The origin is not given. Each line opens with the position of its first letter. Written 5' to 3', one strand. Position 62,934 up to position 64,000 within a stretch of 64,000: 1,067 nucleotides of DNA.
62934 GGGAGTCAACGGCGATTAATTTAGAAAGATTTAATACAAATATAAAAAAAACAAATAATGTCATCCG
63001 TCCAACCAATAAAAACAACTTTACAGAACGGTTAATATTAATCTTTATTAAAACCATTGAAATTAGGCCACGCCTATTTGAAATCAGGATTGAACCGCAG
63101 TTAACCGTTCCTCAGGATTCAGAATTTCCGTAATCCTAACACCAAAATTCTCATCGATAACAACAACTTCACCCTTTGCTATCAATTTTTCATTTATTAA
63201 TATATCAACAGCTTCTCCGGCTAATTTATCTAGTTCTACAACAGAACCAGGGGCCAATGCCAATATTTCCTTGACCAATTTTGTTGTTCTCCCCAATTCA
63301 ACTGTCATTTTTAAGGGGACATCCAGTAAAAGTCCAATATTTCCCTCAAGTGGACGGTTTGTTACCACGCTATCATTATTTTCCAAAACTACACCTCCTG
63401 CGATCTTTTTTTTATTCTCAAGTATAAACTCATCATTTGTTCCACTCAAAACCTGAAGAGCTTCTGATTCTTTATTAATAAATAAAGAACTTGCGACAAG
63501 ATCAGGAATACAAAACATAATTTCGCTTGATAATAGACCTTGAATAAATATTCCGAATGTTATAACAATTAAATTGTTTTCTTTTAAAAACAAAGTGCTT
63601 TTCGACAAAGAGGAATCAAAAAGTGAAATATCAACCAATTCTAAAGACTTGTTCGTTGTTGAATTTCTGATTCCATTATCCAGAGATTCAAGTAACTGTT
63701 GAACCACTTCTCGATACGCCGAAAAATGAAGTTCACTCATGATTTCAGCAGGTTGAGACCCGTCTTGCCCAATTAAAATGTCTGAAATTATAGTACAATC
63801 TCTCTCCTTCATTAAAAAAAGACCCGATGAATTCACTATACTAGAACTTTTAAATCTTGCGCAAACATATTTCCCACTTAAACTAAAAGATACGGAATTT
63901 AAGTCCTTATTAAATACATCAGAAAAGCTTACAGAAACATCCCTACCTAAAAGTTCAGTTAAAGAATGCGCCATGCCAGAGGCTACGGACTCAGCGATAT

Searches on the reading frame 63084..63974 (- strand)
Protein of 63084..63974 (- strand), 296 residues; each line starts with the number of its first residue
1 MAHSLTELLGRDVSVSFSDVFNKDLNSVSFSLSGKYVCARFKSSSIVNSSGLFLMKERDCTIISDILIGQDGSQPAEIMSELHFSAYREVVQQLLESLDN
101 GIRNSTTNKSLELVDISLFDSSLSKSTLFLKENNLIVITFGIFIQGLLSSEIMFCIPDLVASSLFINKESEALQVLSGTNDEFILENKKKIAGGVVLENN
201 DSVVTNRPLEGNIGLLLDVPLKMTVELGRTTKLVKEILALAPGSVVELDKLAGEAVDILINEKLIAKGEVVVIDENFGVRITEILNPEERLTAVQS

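Call 63: find_encoding_contigs(protein=window:63084-63974:-, flank=10000, max_places=2)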
Protein window:63084-63974:- (296 aa): no gene with exactly this product is on record in the collection.
